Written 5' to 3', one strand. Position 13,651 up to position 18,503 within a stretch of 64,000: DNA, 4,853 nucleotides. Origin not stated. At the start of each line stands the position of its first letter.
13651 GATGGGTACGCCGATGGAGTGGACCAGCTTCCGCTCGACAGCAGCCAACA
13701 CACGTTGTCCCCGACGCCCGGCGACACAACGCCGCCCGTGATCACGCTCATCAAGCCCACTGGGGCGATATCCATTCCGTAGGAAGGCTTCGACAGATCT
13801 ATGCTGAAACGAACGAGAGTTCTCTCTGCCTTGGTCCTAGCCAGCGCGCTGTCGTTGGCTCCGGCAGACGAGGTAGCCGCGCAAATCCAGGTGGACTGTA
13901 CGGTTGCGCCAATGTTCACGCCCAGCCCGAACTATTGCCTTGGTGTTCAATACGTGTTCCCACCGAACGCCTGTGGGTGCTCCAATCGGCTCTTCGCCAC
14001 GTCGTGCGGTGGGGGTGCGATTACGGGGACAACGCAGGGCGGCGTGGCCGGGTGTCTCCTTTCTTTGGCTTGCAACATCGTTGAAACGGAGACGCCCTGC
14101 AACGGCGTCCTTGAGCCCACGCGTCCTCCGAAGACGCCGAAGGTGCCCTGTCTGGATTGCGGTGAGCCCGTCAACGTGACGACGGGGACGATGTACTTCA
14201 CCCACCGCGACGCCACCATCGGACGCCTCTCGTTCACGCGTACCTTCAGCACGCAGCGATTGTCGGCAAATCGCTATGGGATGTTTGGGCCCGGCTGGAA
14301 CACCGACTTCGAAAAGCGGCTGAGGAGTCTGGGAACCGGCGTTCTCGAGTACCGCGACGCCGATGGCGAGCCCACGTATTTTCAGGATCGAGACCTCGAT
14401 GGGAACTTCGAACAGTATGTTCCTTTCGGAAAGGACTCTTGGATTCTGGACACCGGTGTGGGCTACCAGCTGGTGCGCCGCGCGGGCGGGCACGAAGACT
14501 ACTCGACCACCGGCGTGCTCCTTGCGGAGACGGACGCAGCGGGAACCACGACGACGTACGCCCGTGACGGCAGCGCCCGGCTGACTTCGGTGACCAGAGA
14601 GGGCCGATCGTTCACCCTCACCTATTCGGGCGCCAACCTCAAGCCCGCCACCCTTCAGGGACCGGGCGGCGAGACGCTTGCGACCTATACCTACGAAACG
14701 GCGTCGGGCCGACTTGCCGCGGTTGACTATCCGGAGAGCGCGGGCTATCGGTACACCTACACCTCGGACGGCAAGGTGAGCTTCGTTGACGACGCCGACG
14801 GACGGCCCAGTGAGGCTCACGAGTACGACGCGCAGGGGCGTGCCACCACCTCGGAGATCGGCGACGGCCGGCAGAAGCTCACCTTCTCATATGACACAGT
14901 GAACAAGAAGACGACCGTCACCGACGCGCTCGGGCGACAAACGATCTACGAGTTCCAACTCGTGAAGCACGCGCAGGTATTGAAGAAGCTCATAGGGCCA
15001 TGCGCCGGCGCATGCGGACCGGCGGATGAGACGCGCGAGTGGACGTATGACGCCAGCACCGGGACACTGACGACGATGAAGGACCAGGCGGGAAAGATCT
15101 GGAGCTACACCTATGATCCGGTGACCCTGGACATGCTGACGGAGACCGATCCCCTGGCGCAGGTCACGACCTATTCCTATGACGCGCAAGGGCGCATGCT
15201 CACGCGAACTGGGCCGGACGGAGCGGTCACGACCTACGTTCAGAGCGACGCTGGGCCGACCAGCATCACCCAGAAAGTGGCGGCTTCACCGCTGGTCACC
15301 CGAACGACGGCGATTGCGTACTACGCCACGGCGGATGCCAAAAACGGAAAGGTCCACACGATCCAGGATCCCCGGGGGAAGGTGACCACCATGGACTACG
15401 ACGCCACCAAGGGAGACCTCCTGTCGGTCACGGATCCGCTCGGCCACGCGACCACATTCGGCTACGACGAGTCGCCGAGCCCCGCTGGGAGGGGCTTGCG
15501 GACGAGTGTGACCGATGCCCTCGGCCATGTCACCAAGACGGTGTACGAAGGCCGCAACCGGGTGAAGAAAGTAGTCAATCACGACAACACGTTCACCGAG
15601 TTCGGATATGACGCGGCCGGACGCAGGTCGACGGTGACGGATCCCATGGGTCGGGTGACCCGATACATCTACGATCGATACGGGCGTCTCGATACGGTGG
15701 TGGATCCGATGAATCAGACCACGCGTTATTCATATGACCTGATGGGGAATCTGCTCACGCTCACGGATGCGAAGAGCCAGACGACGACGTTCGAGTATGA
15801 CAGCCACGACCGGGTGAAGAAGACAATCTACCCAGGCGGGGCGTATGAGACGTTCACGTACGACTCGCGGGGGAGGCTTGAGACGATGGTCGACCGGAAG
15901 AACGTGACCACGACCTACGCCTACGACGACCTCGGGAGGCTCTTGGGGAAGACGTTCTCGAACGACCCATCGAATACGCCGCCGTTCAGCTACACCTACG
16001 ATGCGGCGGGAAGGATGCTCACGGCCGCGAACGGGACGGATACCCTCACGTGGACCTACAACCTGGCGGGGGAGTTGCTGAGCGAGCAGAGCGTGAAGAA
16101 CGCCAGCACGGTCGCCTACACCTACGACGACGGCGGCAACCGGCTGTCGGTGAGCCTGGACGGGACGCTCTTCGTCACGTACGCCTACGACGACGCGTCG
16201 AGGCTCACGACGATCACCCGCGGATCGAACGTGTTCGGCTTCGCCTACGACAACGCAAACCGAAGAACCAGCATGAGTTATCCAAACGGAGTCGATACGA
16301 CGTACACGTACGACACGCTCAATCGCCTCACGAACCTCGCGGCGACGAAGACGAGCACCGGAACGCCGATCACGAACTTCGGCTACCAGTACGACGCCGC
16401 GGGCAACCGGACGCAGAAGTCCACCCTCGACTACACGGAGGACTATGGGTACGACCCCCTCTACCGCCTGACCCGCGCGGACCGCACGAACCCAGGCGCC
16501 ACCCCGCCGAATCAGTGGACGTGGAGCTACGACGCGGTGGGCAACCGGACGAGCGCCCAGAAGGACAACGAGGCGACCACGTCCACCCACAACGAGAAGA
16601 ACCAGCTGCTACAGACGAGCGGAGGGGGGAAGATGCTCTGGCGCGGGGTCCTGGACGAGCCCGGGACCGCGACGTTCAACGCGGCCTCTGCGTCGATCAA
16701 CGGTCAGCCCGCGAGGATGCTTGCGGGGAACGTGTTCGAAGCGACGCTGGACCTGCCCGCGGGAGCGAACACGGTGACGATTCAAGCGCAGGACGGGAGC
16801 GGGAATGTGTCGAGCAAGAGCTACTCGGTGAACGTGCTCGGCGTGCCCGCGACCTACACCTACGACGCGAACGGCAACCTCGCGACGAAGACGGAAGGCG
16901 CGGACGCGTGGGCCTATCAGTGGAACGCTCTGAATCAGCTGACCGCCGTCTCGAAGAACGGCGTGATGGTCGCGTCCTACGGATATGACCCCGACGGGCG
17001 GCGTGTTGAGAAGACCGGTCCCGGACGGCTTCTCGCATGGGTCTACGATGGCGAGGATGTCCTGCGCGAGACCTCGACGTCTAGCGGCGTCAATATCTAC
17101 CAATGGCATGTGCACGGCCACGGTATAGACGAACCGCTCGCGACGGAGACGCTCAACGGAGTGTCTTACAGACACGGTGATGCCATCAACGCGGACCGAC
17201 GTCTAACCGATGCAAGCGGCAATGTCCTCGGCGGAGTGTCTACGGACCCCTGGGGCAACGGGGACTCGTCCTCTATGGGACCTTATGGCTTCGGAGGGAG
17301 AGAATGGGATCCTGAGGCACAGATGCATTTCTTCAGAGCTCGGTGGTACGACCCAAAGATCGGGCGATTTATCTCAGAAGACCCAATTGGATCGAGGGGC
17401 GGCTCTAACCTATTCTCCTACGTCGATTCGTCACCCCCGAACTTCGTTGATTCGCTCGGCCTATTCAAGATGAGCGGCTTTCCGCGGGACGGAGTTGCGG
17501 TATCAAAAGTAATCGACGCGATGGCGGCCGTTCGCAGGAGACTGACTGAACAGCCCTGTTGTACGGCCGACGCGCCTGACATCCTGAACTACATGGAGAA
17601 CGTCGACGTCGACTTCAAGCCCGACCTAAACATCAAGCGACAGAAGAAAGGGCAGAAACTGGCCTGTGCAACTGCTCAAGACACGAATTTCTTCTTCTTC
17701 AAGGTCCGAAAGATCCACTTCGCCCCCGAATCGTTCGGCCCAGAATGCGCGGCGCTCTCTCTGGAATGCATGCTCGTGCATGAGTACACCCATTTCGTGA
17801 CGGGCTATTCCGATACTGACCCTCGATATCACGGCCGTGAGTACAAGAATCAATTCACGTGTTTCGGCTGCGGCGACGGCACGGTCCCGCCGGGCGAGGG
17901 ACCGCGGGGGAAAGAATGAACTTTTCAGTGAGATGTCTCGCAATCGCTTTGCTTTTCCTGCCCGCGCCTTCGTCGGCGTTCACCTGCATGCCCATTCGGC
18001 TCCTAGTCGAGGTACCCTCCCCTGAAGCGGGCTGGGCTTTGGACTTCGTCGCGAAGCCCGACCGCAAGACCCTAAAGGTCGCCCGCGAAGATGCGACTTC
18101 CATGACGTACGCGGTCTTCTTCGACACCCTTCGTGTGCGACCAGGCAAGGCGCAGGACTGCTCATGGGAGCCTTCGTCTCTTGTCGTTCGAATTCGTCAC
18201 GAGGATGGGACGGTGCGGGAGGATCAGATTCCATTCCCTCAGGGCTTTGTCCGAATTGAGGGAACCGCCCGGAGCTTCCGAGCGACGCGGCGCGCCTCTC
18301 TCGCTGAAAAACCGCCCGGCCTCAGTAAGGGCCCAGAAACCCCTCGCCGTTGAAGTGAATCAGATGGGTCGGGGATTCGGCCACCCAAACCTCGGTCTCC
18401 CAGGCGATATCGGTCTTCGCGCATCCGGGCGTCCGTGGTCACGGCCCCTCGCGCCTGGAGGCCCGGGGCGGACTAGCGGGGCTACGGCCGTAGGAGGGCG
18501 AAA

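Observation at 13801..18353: Sec-signal RHS/YD-repeat polymorphic toxin with an HExxH (metallopeptidase-like) C-terminal tip and a 4-nt-overlapping secreted immunity gene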

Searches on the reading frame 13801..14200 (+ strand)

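Call 56: search_protein_families(library=pfam, proteins=[window:13801-14200:+], max_evalue=0.01)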
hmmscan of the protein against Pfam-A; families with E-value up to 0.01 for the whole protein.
window:13801-14200:+ (133 aa): 0 families

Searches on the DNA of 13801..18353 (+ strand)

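Call 75: search_dna_similar(query=window:13801-18353:+, collection=plasmids, mode=near, max_rows=5)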
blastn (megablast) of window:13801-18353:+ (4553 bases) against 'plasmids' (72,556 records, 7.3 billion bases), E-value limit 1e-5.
No match.

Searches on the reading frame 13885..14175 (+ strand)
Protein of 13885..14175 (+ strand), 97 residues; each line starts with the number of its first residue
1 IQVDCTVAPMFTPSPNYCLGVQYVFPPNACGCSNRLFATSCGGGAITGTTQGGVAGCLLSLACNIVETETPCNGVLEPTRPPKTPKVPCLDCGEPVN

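Call 67: find_homologous_proteins(query=window:13885-14175:+, max_evalue=0.01)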
Query window:13885-14175:+: 2 candidates shared short words with the query, none scored E <= 0.01.
